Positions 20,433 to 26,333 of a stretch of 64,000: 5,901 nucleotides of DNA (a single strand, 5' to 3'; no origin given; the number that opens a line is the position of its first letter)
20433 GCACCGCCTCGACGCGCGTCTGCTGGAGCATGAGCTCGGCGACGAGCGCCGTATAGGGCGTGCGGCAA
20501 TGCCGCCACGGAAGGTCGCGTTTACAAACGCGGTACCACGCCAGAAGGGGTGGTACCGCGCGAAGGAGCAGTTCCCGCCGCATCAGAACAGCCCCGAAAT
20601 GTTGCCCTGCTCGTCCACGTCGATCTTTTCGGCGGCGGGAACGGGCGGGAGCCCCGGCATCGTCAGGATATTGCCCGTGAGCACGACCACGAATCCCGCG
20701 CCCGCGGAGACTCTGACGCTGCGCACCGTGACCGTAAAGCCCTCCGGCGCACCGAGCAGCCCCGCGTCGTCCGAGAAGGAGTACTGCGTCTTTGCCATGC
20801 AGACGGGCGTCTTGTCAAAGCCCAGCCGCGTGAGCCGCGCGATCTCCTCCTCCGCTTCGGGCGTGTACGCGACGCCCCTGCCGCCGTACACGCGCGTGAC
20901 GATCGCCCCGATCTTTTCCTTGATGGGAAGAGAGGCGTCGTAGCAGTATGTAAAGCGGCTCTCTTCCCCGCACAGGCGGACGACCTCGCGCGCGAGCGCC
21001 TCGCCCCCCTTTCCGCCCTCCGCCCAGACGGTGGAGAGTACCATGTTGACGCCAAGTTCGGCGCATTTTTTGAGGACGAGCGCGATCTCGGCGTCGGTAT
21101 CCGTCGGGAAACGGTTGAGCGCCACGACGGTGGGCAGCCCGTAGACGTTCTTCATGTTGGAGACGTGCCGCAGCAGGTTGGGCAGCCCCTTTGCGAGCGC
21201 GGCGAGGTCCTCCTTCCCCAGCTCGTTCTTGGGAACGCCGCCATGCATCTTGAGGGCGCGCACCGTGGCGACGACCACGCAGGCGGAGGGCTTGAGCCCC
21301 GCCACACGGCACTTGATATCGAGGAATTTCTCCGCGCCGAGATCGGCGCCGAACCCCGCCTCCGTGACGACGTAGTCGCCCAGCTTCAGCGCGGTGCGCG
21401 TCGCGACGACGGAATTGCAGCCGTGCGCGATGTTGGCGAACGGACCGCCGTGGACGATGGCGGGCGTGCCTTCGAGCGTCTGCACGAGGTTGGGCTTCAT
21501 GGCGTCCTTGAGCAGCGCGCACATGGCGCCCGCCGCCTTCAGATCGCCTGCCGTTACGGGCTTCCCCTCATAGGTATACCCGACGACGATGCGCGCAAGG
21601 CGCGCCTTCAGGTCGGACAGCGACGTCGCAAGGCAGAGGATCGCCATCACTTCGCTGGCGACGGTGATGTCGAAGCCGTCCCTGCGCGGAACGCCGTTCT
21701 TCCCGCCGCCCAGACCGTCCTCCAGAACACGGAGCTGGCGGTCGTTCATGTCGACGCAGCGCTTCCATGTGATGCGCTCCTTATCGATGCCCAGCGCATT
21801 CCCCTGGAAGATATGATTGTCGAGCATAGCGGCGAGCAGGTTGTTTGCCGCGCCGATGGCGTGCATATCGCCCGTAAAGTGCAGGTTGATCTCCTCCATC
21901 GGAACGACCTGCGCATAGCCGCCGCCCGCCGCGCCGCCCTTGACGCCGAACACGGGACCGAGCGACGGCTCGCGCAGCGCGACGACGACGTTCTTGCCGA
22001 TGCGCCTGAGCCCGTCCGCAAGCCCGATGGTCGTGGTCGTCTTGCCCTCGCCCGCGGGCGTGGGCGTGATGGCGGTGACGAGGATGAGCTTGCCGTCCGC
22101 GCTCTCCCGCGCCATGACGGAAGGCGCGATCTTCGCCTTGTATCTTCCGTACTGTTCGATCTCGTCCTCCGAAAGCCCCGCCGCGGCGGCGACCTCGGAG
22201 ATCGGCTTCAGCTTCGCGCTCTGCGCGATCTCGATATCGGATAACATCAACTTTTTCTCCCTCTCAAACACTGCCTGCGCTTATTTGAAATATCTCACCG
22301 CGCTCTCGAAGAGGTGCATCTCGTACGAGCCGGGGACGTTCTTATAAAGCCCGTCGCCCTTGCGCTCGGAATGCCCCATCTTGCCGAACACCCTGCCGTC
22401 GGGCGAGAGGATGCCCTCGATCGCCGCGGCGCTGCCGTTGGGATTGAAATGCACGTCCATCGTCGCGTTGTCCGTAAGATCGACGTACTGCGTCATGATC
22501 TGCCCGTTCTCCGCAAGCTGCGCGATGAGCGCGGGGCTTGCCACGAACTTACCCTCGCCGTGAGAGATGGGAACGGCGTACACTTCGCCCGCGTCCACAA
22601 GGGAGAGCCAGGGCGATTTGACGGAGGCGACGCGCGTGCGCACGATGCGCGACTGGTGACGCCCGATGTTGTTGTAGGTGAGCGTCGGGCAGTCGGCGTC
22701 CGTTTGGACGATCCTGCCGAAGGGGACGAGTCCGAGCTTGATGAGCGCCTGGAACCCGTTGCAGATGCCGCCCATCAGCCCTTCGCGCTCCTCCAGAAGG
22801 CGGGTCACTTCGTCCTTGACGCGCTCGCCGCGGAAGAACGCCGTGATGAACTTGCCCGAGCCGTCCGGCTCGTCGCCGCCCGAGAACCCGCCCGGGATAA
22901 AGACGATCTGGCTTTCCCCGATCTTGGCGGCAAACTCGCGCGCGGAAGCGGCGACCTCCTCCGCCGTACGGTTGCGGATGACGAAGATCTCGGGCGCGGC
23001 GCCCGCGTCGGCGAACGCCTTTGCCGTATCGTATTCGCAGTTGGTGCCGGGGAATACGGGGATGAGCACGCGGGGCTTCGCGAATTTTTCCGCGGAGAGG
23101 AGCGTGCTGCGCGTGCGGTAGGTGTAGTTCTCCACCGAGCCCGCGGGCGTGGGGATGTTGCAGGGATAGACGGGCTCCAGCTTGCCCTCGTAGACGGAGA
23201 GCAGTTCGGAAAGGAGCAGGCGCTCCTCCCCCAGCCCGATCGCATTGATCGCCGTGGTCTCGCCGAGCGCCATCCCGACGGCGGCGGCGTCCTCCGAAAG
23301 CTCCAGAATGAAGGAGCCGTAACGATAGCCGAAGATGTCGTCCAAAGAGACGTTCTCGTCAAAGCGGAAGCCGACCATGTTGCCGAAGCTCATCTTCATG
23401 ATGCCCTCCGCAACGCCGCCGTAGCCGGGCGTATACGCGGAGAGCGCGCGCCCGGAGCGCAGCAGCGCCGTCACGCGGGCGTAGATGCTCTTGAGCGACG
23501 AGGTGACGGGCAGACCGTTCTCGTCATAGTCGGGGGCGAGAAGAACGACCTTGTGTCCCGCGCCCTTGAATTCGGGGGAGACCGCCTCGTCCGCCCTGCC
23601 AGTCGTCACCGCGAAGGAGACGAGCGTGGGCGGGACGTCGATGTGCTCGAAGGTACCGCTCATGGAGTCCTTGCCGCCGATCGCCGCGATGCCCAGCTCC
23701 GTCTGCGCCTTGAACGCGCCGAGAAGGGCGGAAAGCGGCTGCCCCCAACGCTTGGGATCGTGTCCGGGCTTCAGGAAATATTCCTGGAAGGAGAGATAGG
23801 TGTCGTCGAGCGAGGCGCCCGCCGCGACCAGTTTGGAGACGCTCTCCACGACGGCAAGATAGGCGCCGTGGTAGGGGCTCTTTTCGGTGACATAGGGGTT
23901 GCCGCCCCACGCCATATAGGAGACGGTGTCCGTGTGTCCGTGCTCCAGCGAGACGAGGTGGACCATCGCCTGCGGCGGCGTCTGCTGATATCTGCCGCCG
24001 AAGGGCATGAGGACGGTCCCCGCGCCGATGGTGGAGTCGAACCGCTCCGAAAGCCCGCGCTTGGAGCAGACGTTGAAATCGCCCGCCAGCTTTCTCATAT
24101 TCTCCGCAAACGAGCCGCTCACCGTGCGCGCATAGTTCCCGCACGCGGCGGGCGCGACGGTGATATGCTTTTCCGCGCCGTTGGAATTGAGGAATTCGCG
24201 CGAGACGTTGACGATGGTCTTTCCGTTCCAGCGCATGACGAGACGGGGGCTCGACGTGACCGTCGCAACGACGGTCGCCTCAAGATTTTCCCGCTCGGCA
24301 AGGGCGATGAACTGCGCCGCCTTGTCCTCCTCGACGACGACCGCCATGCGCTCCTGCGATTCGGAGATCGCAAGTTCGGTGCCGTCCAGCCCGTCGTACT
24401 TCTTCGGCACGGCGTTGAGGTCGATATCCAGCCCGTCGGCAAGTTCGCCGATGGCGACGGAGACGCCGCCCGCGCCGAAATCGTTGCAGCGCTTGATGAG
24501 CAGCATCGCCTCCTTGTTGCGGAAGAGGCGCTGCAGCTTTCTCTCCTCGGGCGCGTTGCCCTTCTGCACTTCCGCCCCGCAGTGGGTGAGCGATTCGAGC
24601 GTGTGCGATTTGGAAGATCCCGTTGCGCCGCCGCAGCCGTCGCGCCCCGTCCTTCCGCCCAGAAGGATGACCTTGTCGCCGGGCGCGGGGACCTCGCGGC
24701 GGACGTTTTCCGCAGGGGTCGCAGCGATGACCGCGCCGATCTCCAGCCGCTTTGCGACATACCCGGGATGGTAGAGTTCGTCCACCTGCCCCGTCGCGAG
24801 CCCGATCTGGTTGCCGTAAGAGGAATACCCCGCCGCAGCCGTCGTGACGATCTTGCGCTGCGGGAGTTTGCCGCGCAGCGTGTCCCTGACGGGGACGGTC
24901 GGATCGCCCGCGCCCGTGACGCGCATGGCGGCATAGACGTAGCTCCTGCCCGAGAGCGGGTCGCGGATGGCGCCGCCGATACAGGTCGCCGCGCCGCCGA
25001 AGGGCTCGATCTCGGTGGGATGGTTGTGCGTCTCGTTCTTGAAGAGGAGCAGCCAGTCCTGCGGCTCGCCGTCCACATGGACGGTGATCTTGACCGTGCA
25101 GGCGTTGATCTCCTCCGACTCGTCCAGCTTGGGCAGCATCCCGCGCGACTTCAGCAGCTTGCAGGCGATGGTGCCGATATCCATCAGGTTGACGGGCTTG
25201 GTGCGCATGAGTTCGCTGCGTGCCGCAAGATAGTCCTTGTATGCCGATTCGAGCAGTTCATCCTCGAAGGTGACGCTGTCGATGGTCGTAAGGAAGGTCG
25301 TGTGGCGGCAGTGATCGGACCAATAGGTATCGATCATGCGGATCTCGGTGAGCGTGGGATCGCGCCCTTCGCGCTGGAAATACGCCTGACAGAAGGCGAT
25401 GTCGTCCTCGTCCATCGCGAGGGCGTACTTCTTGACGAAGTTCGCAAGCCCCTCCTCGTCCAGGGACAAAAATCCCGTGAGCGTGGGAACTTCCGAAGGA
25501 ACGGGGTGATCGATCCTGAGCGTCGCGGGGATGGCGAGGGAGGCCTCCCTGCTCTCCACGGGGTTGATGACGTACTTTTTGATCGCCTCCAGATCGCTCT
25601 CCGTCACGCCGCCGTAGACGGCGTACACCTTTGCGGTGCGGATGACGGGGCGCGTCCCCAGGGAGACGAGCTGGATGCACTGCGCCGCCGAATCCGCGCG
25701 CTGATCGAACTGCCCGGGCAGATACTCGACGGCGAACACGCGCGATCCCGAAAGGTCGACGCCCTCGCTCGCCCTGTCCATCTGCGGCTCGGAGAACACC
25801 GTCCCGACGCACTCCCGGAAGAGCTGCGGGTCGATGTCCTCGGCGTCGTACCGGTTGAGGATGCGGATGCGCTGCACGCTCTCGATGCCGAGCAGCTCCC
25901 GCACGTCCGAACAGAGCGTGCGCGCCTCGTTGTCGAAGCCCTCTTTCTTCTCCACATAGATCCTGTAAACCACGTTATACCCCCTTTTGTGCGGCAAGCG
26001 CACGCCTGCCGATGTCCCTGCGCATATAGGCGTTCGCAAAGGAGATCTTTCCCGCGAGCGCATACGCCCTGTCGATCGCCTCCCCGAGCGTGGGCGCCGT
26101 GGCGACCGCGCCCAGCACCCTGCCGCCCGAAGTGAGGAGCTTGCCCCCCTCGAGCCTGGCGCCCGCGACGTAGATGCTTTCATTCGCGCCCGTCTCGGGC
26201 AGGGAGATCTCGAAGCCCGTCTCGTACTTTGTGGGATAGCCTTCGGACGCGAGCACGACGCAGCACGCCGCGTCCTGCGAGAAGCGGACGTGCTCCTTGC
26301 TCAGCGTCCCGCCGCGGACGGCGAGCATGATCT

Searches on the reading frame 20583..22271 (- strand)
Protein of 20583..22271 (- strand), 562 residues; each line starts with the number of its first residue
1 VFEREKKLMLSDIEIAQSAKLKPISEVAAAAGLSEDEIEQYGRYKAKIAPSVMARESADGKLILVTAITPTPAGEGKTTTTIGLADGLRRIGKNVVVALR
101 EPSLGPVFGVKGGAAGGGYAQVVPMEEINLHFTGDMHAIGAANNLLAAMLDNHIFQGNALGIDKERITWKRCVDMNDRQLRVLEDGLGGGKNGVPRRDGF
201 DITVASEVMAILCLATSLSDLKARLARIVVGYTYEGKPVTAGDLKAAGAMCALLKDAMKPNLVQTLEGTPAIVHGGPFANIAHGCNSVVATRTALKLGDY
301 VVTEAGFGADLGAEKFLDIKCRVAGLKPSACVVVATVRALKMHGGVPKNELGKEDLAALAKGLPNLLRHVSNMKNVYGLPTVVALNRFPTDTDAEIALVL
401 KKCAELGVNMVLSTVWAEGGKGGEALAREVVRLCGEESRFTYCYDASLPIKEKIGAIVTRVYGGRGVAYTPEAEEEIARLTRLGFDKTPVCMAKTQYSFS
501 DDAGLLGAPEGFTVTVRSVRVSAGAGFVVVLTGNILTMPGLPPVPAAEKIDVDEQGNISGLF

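Call 27: search_protein_families(library=pfam, proteins=[window:20583-22271:-], max_evalue=0.0001)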
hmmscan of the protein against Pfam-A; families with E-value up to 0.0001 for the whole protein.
window:20583-22271:- (562 aa): 1 family
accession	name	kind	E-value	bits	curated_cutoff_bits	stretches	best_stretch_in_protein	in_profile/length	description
PF01268.25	FTHFS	-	6.6e-271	899.8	27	1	11-562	2-556/556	Formate--tetrahydrofolate ligase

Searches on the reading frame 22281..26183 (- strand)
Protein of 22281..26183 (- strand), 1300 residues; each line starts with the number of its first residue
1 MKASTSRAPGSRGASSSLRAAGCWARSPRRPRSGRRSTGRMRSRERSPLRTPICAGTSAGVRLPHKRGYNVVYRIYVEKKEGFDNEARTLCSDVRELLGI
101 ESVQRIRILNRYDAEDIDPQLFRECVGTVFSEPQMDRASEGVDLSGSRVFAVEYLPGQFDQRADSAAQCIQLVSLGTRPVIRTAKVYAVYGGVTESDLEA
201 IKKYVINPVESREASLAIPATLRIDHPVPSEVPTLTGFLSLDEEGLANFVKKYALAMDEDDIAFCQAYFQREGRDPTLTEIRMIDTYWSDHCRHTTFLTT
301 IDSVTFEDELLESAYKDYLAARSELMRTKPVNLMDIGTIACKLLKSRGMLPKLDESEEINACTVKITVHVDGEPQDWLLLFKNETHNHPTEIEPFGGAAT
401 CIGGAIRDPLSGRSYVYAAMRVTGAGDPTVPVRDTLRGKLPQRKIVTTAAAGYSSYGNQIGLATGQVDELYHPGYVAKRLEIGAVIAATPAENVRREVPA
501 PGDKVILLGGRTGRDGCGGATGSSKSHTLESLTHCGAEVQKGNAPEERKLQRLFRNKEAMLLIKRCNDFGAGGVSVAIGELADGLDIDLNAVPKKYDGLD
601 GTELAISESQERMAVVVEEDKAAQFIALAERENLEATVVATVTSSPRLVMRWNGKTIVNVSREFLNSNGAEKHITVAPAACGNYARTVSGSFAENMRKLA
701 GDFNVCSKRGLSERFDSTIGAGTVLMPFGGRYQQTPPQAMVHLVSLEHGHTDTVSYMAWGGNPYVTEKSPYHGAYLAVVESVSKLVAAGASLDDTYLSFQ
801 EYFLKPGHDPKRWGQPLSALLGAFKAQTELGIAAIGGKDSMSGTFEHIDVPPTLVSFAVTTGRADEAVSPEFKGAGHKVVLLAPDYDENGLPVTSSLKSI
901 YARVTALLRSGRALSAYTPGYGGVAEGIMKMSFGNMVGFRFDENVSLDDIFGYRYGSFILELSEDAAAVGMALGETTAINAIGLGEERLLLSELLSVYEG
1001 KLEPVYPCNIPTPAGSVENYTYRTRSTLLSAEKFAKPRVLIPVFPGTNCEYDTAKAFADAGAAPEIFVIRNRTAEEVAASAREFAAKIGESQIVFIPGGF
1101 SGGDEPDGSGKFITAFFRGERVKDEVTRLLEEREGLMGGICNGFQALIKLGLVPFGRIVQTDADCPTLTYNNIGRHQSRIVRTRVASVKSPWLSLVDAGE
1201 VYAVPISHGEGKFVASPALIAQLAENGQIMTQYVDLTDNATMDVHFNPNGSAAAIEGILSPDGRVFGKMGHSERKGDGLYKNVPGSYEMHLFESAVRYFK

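Call 27: search_protein_families(library=pfam, proteins=[window:22281-26183:-], max_evalue=0.0001)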
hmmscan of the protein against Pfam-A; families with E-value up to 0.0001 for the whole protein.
window:22281-26183:- (1300 aa): 4 families
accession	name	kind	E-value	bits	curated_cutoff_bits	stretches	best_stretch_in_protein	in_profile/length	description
PF13507.12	GATase_5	-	3.6e-79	266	27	1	1036-1299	1-260/260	CobB/CobQ-like glutamine amidotransferase domain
PF02769.27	AIRS_C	-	1.6e-26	93.7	23.1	1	501-652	2-155/156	AIR synthase related protein, C-terminal domain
PF18072.6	FGAR-AT_linker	-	1.6e-11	45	26.6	1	251-294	6-49/50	Formylglycinamide ribonucleotide amidotransferase linker domain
PF00586.29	AIRS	-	7.6e-06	26.8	24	0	764-841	27-96/112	AIR synthase related protein, N-terminal domain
